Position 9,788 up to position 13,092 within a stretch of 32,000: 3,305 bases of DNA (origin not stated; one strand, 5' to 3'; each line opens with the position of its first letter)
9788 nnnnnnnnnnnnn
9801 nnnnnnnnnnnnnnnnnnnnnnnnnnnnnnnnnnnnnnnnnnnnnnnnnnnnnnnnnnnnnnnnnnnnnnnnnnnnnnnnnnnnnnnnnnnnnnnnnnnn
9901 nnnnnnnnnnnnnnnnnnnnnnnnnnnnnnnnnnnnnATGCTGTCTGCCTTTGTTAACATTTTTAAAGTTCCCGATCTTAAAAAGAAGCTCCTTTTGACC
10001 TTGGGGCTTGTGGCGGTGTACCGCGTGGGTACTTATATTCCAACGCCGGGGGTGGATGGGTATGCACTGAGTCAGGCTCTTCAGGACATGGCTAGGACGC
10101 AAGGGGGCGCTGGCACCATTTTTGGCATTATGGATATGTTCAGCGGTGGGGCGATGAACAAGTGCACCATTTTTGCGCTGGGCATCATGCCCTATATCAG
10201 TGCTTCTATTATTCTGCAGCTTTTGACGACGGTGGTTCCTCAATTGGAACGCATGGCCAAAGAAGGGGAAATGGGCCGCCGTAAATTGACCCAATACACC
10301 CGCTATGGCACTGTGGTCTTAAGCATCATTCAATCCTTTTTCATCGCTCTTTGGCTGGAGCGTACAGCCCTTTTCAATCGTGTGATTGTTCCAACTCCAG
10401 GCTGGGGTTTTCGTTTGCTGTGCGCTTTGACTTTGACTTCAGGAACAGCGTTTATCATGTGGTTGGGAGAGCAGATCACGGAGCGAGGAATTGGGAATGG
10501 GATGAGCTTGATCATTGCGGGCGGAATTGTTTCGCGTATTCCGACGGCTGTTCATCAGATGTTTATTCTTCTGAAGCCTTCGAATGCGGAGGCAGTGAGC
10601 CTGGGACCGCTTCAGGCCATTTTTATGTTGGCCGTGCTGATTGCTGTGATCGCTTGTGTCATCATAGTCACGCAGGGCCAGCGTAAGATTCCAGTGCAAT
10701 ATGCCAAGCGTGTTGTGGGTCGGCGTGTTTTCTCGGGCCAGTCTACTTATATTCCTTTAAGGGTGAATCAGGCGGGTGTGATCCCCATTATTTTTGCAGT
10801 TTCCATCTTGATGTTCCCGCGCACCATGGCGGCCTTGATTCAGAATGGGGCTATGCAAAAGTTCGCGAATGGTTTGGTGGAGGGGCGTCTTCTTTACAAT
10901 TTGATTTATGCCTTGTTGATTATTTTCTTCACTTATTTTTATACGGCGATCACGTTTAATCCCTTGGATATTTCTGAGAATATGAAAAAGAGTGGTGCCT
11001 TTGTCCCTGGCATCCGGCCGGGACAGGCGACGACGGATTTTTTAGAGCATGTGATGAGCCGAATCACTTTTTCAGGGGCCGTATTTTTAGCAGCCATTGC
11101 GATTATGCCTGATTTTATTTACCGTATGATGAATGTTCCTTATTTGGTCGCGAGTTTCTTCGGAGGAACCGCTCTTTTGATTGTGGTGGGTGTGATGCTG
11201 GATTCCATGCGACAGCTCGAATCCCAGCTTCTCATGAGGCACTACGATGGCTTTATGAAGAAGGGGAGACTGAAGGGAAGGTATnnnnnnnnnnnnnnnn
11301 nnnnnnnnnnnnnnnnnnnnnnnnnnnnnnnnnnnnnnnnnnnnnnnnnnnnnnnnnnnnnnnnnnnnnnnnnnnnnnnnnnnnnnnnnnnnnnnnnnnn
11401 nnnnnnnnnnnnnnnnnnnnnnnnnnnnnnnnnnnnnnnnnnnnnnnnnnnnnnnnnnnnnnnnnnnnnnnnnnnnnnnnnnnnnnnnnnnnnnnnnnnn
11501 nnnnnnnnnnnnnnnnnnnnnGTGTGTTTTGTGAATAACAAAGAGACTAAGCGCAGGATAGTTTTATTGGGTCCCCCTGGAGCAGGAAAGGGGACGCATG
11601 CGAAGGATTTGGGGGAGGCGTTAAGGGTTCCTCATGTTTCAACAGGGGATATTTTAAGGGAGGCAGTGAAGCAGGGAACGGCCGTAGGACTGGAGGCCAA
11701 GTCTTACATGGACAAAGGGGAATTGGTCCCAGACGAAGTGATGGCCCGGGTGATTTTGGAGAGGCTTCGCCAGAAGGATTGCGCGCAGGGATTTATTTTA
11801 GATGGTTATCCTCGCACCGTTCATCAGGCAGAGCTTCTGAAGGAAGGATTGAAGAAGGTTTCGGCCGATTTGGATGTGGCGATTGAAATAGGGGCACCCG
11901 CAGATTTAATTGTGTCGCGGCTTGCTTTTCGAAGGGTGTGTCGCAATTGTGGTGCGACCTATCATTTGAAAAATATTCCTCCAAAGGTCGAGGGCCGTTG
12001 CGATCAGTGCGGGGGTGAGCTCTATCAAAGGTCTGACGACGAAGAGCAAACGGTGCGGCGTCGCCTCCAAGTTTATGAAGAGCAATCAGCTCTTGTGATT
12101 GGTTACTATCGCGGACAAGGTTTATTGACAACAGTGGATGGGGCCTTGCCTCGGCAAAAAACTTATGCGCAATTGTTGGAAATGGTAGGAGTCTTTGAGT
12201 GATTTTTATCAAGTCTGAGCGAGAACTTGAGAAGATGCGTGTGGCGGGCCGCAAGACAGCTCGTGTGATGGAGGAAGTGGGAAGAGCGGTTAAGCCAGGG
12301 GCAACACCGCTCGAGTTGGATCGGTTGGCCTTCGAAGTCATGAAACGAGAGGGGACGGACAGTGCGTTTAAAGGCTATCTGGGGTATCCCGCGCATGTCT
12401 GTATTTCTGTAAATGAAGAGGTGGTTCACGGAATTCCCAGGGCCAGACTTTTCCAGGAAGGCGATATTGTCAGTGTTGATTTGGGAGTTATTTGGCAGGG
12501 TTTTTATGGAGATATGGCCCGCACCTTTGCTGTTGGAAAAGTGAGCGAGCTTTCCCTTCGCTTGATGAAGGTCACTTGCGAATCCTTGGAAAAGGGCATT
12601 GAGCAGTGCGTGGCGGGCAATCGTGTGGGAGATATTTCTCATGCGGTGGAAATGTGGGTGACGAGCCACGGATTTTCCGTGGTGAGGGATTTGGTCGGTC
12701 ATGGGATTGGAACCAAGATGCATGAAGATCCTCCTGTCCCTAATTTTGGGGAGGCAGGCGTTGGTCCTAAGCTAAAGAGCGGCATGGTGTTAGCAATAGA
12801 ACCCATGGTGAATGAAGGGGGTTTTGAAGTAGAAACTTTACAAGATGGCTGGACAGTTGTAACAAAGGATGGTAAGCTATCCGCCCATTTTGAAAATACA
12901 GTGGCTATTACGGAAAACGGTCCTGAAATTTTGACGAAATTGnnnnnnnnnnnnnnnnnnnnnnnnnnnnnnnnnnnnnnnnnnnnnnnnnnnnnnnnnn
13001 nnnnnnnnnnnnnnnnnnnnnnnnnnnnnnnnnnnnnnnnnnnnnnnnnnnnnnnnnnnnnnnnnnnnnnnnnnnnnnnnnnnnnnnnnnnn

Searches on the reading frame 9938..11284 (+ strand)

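Call 70: search_protein_families(library=pfam, proteins=[window:9938-11284:+], max_evalue=0.00001)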
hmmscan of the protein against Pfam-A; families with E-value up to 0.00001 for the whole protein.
window:9938-11284:+ (449 aa): 1 family
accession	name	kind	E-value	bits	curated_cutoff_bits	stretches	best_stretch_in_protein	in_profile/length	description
PF00344.25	SecY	-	1.7e-115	386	32.2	1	77-424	1-306/306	SecY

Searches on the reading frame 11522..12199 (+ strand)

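Call 70: search_protein_families(library=pfam, proteins=[window:11522-12199:+], max_evalue=0.00001)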
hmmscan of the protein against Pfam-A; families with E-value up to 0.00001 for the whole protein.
window:11522-12199:+ (226 aa): 3 families
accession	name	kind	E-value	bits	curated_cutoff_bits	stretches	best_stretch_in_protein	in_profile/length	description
PF00406.28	ADK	-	2.7e-50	170.9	26.8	1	15-199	1-149/151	Adenylate kinase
PF13207.12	AAA_17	-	1.2e-26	94.1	27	1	16-137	1-122/136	AAA domain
PF05191.20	ADK_lid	-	9.9e-19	67.4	26.6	1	137-172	1-36/36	Adenylate kinase, active site lid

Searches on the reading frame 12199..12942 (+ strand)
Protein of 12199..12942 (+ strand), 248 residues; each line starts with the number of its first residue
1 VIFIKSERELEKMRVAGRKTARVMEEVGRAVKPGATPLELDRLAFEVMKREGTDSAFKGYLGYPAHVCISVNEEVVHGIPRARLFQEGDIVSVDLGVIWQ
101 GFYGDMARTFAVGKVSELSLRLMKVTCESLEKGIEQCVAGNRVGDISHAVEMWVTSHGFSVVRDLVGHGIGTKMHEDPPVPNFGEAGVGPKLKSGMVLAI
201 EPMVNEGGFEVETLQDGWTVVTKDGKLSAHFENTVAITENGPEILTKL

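Call 70: search_protein_families(library=pfam, proteins=[window:12199-12942:+], max_evalue=0.00001)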
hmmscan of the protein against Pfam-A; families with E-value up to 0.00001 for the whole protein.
window:12199-12942:+ (248 aa): 1 family
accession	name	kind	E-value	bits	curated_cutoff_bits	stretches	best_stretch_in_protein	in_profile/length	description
PF00557.29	Peptidase_M24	-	2e-50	171.9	23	1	11-239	1-208/208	Metallopeptidase family M24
